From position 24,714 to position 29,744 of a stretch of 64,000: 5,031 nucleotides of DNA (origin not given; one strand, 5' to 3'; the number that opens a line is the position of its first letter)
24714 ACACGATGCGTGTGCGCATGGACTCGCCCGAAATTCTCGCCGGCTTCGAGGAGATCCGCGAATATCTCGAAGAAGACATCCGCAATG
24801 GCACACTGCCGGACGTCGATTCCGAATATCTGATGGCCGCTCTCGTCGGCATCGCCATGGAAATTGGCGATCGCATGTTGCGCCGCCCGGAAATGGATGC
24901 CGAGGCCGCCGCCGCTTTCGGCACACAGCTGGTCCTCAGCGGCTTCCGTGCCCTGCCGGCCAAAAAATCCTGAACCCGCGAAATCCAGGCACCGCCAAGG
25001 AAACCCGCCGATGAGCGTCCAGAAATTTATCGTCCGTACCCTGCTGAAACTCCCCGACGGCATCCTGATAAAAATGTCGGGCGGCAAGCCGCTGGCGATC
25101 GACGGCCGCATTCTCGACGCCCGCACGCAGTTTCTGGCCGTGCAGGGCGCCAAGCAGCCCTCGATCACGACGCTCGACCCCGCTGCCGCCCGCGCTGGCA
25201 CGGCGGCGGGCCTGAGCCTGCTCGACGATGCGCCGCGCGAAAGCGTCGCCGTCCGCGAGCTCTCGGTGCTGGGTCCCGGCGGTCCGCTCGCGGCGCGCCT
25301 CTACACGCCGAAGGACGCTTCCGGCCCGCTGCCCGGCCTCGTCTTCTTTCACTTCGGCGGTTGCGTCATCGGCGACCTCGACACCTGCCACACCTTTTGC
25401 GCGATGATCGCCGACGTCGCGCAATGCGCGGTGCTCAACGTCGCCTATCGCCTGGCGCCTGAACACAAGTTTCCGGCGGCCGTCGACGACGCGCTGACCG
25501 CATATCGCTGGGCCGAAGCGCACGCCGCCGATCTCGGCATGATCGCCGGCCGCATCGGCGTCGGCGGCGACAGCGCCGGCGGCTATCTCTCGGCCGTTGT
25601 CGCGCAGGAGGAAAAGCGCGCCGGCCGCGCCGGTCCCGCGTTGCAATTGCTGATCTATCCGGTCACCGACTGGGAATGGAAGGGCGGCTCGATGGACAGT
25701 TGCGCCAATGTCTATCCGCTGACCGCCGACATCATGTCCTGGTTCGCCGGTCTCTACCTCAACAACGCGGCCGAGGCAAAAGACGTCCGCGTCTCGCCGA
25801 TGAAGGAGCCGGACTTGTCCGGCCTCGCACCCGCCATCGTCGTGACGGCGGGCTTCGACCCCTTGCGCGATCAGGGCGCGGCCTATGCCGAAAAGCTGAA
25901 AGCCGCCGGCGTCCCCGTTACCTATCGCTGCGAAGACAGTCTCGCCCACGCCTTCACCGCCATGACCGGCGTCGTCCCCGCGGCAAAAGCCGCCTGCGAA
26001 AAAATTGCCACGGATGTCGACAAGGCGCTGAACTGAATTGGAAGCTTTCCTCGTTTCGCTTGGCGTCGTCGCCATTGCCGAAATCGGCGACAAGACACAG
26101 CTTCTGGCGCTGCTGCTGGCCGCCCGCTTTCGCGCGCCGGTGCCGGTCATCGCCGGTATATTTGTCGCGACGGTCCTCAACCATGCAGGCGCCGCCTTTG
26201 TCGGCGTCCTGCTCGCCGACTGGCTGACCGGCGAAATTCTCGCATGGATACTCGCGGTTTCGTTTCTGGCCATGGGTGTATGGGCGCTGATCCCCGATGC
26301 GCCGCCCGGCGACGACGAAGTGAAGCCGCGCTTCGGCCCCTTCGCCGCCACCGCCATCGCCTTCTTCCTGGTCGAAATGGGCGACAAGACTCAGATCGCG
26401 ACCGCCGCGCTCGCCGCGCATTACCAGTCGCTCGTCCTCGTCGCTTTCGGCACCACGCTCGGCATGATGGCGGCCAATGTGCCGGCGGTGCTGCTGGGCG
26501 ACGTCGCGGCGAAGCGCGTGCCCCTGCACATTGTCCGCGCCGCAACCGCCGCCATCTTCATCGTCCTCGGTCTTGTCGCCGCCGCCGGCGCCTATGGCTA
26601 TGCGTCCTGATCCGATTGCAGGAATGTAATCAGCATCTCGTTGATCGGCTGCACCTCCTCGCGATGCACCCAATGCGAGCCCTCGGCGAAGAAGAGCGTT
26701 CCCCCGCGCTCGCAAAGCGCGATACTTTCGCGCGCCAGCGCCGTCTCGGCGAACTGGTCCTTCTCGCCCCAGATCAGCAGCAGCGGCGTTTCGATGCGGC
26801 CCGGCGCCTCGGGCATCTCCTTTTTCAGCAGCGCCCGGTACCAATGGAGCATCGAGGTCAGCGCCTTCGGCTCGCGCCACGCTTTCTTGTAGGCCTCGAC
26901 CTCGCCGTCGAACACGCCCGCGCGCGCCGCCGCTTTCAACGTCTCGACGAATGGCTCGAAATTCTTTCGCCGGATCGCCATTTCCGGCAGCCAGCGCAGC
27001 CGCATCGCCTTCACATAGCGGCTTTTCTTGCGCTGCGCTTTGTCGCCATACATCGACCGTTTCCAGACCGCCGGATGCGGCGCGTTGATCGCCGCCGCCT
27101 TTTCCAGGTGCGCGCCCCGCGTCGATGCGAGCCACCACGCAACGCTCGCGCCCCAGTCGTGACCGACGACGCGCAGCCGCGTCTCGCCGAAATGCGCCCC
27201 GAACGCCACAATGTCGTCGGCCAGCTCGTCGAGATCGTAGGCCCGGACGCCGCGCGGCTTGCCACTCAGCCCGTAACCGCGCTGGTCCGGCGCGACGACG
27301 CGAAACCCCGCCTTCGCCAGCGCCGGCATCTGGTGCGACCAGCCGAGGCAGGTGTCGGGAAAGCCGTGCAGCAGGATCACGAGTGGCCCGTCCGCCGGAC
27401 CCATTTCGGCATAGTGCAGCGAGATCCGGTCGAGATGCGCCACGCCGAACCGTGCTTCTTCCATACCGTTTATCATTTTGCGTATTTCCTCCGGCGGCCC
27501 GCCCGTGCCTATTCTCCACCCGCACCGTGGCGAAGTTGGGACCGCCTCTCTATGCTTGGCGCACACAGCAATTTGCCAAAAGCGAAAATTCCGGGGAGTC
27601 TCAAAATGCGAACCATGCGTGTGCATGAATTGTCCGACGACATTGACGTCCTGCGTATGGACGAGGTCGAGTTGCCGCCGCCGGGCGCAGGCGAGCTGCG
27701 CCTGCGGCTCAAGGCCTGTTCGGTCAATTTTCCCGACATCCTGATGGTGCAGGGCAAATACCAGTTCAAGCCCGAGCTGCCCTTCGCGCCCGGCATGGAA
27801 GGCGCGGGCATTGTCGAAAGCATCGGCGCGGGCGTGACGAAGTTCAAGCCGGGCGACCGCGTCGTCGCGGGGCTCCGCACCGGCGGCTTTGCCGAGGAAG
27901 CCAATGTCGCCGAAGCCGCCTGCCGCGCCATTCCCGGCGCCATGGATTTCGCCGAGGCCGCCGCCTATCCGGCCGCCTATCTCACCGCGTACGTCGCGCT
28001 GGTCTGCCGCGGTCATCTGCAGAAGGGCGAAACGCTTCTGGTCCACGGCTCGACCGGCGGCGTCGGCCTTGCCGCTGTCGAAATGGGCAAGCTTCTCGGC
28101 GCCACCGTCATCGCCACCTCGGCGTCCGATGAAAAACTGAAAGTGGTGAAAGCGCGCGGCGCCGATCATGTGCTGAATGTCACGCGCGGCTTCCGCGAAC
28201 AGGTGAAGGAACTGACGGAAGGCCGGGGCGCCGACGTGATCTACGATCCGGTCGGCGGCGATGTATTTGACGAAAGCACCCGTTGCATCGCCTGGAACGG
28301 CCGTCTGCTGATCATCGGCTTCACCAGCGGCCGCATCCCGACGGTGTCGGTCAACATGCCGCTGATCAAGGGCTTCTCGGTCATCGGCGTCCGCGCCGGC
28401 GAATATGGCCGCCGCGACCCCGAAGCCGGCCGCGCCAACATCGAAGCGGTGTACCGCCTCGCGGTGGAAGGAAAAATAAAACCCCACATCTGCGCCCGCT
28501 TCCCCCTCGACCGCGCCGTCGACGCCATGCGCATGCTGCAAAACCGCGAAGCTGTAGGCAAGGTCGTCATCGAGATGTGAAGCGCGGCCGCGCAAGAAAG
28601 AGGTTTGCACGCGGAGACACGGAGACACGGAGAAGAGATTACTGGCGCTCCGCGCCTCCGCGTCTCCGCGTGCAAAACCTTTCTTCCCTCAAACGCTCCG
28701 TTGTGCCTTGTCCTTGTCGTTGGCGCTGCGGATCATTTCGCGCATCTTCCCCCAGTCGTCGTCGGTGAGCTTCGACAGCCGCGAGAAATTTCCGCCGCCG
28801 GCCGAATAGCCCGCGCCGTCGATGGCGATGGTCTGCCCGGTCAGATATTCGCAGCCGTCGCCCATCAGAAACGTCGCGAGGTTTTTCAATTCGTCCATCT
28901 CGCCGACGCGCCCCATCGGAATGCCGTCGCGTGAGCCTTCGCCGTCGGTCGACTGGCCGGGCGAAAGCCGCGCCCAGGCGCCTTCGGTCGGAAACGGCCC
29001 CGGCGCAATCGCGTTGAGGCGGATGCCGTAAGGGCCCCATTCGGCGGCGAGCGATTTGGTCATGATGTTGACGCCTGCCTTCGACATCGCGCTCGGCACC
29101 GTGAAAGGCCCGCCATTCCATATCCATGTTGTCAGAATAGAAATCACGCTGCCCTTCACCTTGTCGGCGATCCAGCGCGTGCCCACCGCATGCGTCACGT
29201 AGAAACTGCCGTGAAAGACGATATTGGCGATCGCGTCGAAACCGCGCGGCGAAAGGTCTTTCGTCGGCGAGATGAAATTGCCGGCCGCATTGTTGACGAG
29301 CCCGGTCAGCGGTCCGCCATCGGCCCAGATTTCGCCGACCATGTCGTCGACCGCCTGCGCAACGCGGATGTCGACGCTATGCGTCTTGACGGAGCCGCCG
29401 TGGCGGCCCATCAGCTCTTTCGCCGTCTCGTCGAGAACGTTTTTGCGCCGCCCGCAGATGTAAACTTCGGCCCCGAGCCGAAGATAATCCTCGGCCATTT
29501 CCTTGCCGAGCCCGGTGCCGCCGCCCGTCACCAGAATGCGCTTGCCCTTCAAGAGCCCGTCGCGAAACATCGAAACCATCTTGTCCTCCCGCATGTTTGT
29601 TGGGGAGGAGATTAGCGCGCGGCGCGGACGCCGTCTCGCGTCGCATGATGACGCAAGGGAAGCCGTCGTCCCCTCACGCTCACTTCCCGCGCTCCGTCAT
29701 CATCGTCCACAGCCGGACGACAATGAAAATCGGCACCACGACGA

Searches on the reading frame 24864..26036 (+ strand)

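Call 49: search_protein_families(library=pfam, proteins=[window:24864-26036:+], max_evalue=0.0001)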
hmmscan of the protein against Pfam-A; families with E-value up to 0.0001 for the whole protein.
window:24864-26036:+ (390 aa): 2 families
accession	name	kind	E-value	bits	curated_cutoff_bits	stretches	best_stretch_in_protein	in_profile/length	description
PF07859.19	Abhydrolase_3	-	2e-65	221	25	1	159-365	1-209/210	alpha/beta hydrolase fold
PF20434.5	BD-FAE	-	1.1e-15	58.2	26.8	1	146-251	3-111/215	BD-FAE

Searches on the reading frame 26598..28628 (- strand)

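Call 49: search_protein_families(library=pfam, proteins=[window:26598-28628:-], max_evalue=0.0001)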
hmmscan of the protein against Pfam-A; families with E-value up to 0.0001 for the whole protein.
window:26598-28628:- (676 aa): 3 families
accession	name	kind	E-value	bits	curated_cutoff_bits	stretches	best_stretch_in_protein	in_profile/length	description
PF00561.26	Abhydrolase_1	-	7.6e-26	91.7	25.8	1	415-657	1-243/245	alpha/beta hydrolase fold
PF12697.13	Abhydrolase_6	-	1.9e-20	74.9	26.3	1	417-658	1-210/217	Alpha/beta hydrolase family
PF12146.15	Hydrolase_4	-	6.9e-16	58.7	27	1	416-640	6-218/239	Serine aminopeptidase, S33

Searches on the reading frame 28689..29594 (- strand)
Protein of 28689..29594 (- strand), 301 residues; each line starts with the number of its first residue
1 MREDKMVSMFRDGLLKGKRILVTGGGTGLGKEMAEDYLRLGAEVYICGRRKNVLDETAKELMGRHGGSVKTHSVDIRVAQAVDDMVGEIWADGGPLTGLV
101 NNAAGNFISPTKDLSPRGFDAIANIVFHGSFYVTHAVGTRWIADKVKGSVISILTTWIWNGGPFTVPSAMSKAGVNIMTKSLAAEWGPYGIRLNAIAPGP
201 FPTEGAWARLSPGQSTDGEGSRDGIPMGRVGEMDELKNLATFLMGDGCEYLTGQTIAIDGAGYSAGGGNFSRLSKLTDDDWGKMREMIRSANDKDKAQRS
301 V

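Call 49: search_protein_families(library=pfam, proteins=[window:28689-29594:-], max_evalue=0.0001)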
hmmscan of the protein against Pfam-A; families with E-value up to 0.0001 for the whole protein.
window:28689-29594:- (301 aa): 3 families
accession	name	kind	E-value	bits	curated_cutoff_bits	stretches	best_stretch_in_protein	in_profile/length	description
PF13561.12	adh_short_C2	-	5.9e-39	134.5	27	1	27-260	6-233/236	Enoyl-(Acyl carrier protein) reductase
PF00106.31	adh_short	-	1.6e-36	126.1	26.6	1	18-206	1-187/195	short chain dehydrogenase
PF08659.16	KR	-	5.1e-08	33.5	22.6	1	20-105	3-91/180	KR domain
